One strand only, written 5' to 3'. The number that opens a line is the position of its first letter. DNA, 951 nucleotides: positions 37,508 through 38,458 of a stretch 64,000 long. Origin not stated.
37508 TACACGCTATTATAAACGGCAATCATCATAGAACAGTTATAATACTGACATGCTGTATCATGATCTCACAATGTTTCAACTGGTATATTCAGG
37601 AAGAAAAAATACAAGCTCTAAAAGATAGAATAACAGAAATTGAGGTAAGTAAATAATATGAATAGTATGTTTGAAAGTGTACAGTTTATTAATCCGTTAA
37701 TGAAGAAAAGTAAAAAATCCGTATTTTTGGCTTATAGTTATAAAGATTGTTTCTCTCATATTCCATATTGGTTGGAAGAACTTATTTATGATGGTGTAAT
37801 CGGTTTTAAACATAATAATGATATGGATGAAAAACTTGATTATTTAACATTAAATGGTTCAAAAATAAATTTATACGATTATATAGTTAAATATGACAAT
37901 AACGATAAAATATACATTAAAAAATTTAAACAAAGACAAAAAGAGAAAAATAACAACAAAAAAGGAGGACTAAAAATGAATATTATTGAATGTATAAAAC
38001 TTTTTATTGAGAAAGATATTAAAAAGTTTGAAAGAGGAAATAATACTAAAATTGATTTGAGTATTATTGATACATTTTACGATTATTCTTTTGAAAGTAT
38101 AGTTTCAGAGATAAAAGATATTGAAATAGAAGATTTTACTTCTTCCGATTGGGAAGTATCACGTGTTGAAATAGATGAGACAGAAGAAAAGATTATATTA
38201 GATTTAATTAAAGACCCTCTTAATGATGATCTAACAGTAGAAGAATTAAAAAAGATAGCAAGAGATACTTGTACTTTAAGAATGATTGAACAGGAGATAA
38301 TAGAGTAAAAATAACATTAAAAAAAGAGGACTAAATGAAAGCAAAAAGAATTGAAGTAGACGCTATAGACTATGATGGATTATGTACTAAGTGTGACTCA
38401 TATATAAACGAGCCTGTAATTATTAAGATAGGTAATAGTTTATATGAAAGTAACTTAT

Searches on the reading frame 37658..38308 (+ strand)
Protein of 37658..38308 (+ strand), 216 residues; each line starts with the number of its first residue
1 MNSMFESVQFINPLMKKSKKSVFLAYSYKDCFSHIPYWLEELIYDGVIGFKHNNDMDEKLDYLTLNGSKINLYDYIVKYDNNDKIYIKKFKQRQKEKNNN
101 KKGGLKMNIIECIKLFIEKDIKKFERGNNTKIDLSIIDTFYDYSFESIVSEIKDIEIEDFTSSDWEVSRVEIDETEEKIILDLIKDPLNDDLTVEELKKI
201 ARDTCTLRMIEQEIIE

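Call 42: search_protein_families(library=pfam, proteins=[window:37658-38308:+], max_evalue=0.01)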
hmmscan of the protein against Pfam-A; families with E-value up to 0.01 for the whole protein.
window:37658-38308:+ (216 aa): 0 families

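Call 54: search_protein_families(library=phrogs, proteins=[window:37658-38308:+], max_evalue=0.01)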
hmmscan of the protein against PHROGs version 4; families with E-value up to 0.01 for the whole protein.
window:37658-38308:+ (216 aa): 0 families

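Call 77: find_homologous_proteins(query=window:37658-38308:+)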
Query window:37658-38308:+ (216 aa): 2 proteins with E <= 0.001 among 651 candidates.
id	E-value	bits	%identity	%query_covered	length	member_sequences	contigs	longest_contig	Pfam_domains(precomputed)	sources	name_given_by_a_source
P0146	3.1e-132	457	100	99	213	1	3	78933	-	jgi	jgi:hypothetical protein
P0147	3.8e-117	407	88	100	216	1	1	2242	-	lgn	-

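Call 79: find_encoding_contigs(protein=P0146, flank=10000, max_places=4)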
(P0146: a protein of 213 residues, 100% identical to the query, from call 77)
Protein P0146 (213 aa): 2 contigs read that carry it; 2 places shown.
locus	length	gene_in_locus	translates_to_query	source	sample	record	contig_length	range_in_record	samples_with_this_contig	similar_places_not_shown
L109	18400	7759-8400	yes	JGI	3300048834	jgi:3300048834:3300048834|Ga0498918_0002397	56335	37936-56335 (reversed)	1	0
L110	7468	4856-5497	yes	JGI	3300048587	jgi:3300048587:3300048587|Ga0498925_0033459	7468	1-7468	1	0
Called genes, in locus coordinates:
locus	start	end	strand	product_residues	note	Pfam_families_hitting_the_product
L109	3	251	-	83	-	?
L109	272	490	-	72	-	-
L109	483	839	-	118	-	-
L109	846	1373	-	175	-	-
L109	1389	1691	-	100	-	-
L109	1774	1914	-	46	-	-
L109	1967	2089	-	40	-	-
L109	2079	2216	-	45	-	-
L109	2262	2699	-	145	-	-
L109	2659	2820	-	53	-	-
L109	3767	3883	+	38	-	-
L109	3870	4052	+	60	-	-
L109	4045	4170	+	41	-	-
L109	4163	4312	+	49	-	-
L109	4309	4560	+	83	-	-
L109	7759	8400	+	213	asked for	-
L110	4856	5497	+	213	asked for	-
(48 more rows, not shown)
